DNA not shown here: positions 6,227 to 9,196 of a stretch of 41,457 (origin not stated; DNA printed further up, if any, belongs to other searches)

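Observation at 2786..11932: Two convergent operons share sigma-54-type promoters and the same upstream palindrome: candidate undescribed signalling/transport module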

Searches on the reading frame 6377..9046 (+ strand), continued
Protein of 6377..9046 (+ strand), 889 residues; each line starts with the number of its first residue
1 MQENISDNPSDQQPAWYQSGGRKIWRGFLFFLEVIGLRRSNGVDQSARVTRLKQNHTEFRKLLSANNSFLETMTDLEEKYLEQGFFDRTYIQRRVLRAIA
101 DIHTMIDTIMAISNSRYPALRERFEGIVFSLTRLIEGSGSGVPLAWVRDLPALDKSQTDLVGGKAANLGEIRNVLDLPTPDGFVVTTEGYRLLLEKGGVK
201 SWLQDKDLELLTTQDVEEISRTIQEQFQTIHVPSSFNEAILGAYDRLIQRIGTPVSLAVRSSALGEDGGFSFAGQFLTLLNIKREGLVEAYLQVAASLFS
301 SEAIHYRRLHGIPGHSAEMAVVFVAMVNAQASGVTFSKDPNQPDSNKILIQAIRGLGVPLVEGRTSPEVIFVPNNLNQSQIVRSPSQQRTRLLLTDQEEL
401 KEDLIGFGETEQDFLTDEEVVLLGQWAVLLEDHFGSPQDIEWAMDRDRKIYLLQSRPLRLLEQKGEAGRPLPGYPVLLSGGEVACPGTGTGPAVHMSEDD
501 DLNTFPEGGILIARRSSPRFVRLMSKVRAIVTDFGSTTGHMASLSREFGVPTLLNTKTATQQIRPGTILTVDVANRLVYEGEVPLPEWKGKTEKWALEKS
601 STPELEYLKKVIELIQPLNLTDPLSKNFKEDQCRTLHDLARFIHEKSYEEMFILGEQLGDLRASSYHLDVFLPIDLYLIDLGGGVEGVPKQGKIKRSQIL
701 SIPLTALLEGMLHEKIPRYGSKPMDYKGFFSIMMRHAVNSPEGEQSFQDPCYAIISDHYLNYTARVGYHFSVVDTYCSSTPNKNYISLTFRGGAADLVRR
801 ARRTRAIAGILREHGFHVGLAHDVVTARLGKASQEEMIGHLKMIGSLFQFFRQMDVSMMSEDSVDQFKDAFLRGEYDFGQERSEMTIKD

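Call 54: search_protein_families(library=ncbifam, proteins=[L051:3320-4744:+, L051:1757-2683:+, L051:2698-3237:+, L064:4609-6018:+], max_evalue=1e-20)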
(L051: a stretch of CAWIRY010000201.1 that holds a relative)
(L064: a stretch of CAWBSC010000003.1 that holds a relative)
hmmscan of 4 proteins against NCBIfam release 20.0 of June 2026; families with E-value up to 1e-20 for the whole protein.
L051:3320-4744:+ (475 aa): 30 families (the best 25 are shown)
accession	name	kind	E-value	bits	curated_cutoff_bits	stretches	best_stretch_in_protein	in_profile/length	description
TIGR01818.1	ntrC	equivalog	2.1e-146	488.4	558.6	1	4-460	1-461/463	nitrogen regulation protein NR(I)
NF008469.0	PRK11361.1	equivalog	5.2e-142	473.8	714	1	3-465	6-457/461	acetoacetate metabolism transcriptional regulator AtoC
TIGR02915.1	PEP_resp_reg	equivalog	7e-129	430.5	502.6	1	4-465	1-445/445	PEP-CTERM-box response regulator transcription factor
NF008176.1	PRK10923.1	equivalog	2.2e-124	415.6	620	1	2-460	4-464/469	nitrogen regulation protein NR(I)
NF007689.0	PRK10365.1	equivalog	2.6e-113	379.1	760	1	4-461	8-441/441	sigma-54-dependent response regulator transcription factor ZraR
NF051870.1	NAssimRespRegNtrX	equivalog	5.3e-113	378.3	600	1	4-460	4-448/452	nitrogen assimilation response regulator NtrX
NF041552.1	TF_PrdR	equivalog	1.3e-109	367.1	795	1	122-462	253-576/577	sigma-54 dependent transcriptional regulator PrdR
NF050807.1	TransRegFlbDCaul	equivalog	1.3e-108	363.8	750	1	12-463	12-439/454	sigma-54-dependent transcriptional regulator FlbD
NF041946.1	LuxO_transreg_Vib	equivalog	1.1e-107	360.7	800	1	11-462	6-460/463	quorum-sensing sigma-54 dependent transcriptional regulator LuxO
TIGR01817.1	nifA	equivalog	9e-106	354.7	528.85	1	135-466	192-531/534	nif-specific transcriptional activator NifA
NF003451.0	PRK05022.1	equivalog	3.3e-99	332.9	476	1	127-464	178-510/512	nitric oxide reductase transcriptional regulator NorR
NF011695.0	PRK15115.1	equivalog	1.1e-98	330.9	763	1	4-448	9-433/445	two-component system response regulator GlrR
NF049963.1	RespRegFlgRCampy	domain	1.2e-96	324.2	750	1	4-382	3-377/429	fla regulon two-component system response regulator FlgR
NF038308.1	RNA_repair_RtcR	equivalog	2.1e-95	320.6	650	1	135-465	176-519/530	RNA repair transcriptional activator RtcR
TIGR02329.1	propionate_PrpR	equivalog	1.9e-88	297.4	499.2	1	138-459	211-524/526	propionate catabolism operon regulatory protein PrpR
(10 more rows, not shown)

L051:1757-2683:+ (308 aa): 0 families

L051:2698-3237:+ (179 aa): 23 families
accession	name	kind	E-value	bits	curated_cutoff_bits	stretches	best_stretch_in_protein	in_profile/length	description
NF008468.0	PRK11360.1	equivalog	4.1e-50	170.8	646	1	2-178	437-610/616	two-component system sensor histidine kinase AtoS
NF007688.0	PRK10364.1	equivalog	3.5e-40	138.1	479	1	4-176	284-451/460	two-component system sensor histidine kinase ZraS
NF010411.0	PRK13837.1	equivalog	1.4e-33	115.9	647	1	4-178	494-677/828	two-component system VirA-like sensor kinase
NF046020.1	HisKinCckABruc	equivalog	1.7e-31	108.9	1000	1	11-176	531-707/868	cell cycle histidine kinase CckA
NF053867.1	SprKinKinDBac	equivalog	3.1e-31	108.4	775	1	2-178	327-499/500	sporulation kinase KinD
NF046044.1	PnpS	equivalog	9.8e-29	100.5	400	1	2-175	213-390/390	two-component system histidine kinase PnpS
NF052574.1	HisKinEspCMyxo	equivalog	7e-28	97.2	1200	1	8-177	469-638/785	serine histidine kinase EspC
NF038348.1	T2SS_HK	subfamily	1.2e-26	93.3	450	1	52-175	451-572/574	histidine kinase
NF033092.0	HK_WalK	equivalog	1e-25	90.4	725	1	62-176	479-594/594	cell wall metabolism sensor histidine kinase WalK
NF006800.0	PRK09303.1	equivalog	1.3e-25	90.1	342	1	59-176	260-377/383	histidine kinase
NF046026.1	HisKinCckACaul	equivalog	3.1e-25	88.4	1000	1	10-177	352-533/678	cell cycle histidine kinase CckA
NF010076.0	PRK13557.1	subfamily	1.6e-24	86.3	631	1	14-178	221-396/540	histidine kinase famiy protein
NF047874.1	MASE3_PAS_HK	subfamily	1.7e-24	86.6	560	1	67-176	515-625/655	MASE3 domain-containing sensor histidine kinase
NF041777.1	sens_FixL_Rhizob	equivalog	2.8e-24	85.6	850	1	39-177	348-482/485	sensor protein FixL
TIGR02916.1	PEP_his_kin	equivalog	8.6e-24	84.1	300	1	63-175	571-679/679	XrtA/PEP-CTERM system histidine kinase PrsK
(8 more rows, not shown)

L064:4609-6018:+ (470 aa): 27 families (the best 25 are shown)
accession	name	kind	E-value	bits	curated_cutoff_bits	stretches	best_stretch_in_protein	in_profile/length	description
NF008469.0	PRK11361.1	equivalog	3e-141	471.3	714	1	4-457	6-458/461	acetoacetate metabolism transcriptional regulator AtoC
TIGR02915.1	PEP_resp_reg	equivalog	8.9e-119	397.2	502.6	1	5-455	1-444/445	PEP-CTERM-box response regulator transcription factor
TIGR01818.1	ntrC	equivalog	3e-118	395.5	558.6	1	5-389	1-381/463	nitrogen regulation protein NR(I)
NF007689.0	PRK10365.1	equivalog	4.3e-116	388.3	760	1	5-446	8-435/441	sigma-54-dependent response regulator transcription factor ZraR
NF051870.1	NAssimRespRegNtrX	equivalog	8.4e-113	377.6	600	1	5-455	4-452/452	nitrogen assimilation response regulator NtrX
NF011695.0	PRK15115.1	equivalog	9e-110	367.4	763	1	2-461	6-444/445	two-component system response regulator GlrR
NF041946.1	LuxO_transreg_Vib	equivalog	2e-105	353.3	800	1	8-383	2-374/463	quorum-sensing sigma-54 dependent transcriptional regulator LuxO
TIGR01817.1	nifA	equivalog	1.6e-100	337.4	528.85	1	141-392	195-445/534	nif-specific transcriptional activator NifA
NF038308.1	RNA_repair_RtcR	equivalog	6.4e-98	328.9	650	1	14-397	39-444/530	RNA repair transcriptional activator RtcR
NF041552.1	TF_PrdR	equivalog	4.3e-96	322.5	795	1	133-448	260-571/577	sigma-54 dependent transcriptional regulator PrdR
NF008176.1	PRK10923.1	equivalog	1.8e-95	320.3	620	1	3-387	4-383/469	nitrogen regulation protein NR(I)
NF003451.0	PRK05022.1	equivalog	3.9e-95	319.5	476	1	138-456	186-511/512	nitric oxide reductase transcriptional regulator NorR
NF049963.1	RespRegFlgRCampy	domain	3.7e-88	296.2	750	1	5-388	3-380/429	fla regulon two-component system response regulator FlgR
NF050807.1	TransRegFlbDCaul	equivalog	7.4e-88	295.4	750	1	4-393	2-369/454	sigma-54-dependent transcriptional regulator FlbD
TIGR02329.1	propionate_PrpR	equivalog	1.4e-80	271.4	499.2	1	15-451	87-525/526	propionate catabolism operon regulatory protein PrpR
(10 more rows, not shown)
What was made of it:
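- The activator scores below the PrsR model cut-off, 430 against 502.6 bits (call 54).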

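Call 65: search_protein_representatives(protein=window:6377-9046:+)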
Query: 889 residues. Proteins with E-value up to 0.001 (for the whole library): 27787; up to 1e-10: 12141; up to 1e-30: 2463. The best 150 are listed.
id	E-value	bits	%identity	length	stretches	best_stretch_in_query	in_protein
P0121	0.0e+00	1032.6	55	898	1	17-881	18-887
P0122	1.3e-245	833.7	48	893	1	22-879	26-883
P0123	2.5e-243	826.2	48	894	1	22-883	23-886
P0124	1.3e-227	774.2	57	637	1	257-877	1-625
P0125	9.6e-225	764.7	49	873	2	415-878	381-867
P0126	1.1e-197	675.1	42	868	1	21-881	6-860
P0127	9.6e-186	635.7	41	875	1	50-877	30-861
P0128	4.8e-180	616.8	54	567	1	16-545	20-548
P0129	1.1e-173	595.7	38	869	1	50-879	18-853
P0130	1.5e-172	592.0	38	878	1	48-881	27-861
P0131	6.1e-169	580.1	46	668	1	216-878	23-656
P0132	8.0e-169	579.7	60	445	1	444-878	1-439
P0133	7.4e-168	576.5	39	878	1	52-881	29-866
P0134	6.4e-167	573.4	37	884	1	32-878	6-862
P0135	2.4e-165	568.2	38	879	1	51-880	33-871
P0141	1.2e-157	542.7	35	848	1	50-878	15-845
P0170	3.6e-140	484.9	33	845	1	50-881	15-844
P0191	3.0e-131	455.4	33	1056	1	54-880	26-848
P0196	8.8e-130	450.6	34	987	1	49-875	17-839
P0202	1.8e-128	446.2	33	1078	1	24-869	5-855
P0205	4.5e-128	444.9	33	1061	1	57-883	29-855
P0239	1.7e-123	429.8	30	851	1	46-871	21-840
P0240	1.9e-123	429.6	31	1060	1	51-879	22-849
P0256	2.7e-122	425.8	32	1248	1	47-878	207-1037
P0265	3.0e-121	422.3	32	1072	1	54-880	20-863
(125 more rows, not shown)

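Call 66: search_protein_families(library=pfam, proteins=[P0191, P0202, P0205, P0256, P0196, P0265, P0240], max_evalue=0.001)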
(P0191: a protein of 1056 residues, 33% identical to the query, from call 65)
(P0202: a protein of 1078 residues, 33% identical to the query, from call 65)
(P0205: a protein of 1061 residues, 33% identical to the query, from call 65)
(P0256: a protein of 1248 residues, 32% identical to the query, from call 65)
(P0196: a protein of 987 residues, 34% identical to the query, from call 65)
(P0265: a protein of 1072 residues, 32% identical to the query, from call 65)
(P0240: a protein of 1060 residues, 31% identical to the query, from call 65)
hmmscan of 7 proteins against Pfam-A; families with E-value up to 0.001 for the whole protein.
P0191 (1056 aa): 2 families
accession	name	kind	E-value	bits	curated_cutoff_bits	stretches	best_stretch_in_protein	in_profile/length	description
PF01326.24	PPDK_N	-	4.7e-80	269.7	27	1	132-436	3-316/328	Pyruvate phosphate dikinase, AMP/ATP-binding domain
PF00391.29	PEP-utilizers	-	4e-16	58.8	23.1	1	477-542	2-67/72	PEP-utilising enzyme, mobile domain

P0202 (1078 aa): 2 families
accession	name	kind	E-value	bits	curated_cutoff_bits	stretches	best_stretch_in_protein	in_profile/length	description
PF01326.24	PPDK_N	-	2.6e-85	287.1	27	1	140-445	4-314/328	Pyruvate phosphate dikinase, AMP/ATP-binding domain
PF00391.29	PEP-utilizers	-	6.8e-19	67.7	23.1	1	487-557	1-71/72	PEP-utilising enzyme, mobile domain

P0205 (1061 aa): 3 families
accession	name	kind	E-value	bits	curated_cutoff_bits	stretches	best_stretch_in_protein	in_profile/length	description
PF01326.24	PPDK_N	-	1.5e-90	304.3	27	1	131-431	2-309/328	Pyruvate phosphate dikinase, AMP/ATP-binding domain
PF00391.29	PEP-utilizers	-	2e-19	69.4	23.1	1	481-551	1-71/72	PEP-utilising enzyme, mobile domain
PF21708.4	Glyco_hydro_59_C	-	8.9e-06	26.3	27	1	988-1051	109-173/175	Galactocerebrosidase, C-terminal lectin domain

P0256 (1248 aa): 3 families
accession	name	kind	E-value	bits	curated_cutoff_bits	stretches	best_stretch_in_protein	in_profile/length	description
PF01326.24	PPDK_N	-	8.8e-83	278.7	27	1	320-621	2-310/328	Pyruvate phosphate dikinase, AMP/ATP-binding domain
PF00391.29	PEP-utilizers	-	5e-15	55.3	23.1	1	670-737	2-69/72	PEP-utilising enzyme, mobile domain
PF01451.26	LMWPc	-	5.9e-12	46.4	23.2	1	31-119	1-98/144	Low molecular weight phosphotyrosine protein phosphatase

P0196 (987 aa): 3 families
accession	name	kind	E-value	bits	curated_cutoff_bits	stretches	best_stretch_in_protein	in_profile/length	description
PF01326.24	PPDK_N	-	3.4e-75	253.8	27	1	128-421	3-311/328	Pyruvate phosphate dikinase, AMP/ATP-binding domain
PF00072.30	Response_reg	-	6.1e-23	81.6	30.2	1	857-966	1-110/111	Response regulator receiver domain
PF00391.29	PEP-utilizers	-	7.9e-17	61.1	23.1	1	472-541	2-71/72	PEP-utilising enzyme, mobile domain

P0265 (1072 aa): 2 families
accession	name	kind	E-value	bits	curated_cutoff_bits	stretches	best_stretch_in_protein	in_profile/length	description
PF01326.24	PPDK_N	-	3.9e-83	279.9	27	1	125-449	3-318/328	Pyruvate phosphate dikinase, AMP/ATP-binding domain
PF00391.29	PEP-utilizers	-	8.9e-21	73.7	23.1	1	490-558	2-70/72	PEP-utilising enzyme, mobile domain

P0240 (1060 aa): 2 families
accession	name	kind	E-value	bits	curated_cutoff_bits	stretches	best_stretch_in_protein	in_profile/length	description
PF01326.24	PPDK_N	-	4.3e-80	269.9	27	1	131-434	3-313/328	Pyruvate phosphate dikinase, AMP/ATP-binding domain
PF00391.29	PEP-utilizers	-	1.6e-14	53.7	23.1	1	480-549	2-71/72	PEP-utilising enzyme, mobile domain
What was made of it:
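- On Desulfovibrio 'nitrate cluster': An LMW phosphatase is fused to a distant G homologue only (call 66).
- Fusions of G with a receiver (P0196) and with an LMW phosphatase (P0256) exist (call 66).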

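Call 67: list_cluster_members(proteins=[P0126, P0127, P0129, P0130, P0134, P0141, P0170, P0191, P0239, P0256])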
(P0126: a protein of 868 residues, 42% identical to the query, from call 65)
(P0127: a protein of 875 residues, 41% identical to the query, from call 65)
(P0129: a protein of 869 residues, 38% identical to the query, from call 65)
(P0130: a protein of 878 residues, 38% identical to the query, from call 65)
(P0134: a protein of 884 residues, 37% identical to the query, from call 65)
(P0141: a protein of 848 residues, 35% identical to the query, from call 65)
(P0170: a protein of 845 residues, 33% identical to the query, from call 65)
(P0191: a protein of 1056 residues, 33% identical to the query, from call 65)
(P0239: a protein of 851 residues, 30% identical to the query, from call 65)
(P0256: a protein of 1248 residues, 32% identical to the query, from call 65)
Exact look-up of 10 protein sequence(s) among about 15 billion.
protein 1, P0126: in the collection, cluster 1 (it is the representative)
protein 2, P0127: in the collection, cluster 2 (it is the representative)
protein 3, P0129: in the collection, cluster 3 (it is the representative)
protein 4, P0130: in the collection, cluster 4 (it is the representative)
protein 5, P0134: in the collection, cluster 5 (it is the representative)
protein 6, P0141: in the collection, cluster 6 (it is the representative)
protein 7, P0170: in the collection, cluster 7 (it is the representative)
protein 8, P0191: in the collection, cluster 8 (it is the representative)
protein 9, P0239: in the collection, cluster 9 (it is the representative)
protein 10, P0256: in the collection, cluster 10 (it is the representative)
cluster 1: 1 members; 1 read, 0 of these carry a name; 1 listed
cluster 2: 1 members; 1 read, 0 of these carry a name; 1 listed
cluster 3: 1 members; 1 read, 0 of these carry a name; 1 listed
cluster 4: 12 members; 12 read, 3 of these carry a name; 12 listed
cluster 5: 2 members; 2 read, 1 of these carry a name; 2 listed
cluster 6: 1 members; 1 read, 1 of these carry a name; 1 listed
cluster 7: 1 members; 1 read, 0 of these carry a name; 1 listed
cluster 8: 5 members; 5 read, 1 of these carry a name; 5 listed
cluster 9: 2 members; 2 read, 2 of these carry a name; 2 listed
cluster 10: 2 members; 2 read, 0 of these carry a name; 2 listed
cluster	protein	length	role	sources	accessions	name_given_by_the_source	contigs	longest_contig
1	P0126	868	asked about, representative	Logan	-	-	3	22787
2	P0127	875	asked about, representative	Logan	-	-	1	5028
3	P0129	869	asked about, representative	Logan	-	-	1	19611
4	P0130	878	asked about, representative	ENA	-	-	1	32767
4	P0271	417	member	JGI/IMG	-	pyruvate,water dikinase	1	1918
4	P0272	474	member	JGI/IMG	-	pyruvate,water dikinase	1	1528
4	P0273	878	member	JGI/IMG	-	pyruvate, water dikinase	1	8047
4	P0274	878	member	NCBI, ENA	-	-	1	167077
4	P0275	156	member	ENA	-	-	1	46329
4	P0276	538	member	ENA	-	-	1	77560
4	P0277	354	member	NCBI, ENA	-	-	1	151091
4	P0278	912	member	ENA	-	-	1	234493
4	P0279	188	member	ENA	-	-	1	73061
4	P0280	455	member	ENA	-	-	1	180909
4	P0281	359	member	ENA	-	-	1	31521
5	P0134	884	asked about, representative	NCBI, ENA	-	-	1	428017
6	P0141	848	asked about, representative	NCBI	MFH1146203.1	MAG: PEP/pyruvate-binding domain-containing protein [Pseudomonadota bacterium]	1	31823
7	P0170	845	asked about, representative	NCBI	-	-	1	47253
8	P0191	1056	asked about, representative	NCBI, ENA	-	-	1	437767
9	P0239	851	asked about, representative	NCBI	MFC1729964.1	PEP/pyruvate-binding domain-containing protein [candidate division KSB1 bacterium]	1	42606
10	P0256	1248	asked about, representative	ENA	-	-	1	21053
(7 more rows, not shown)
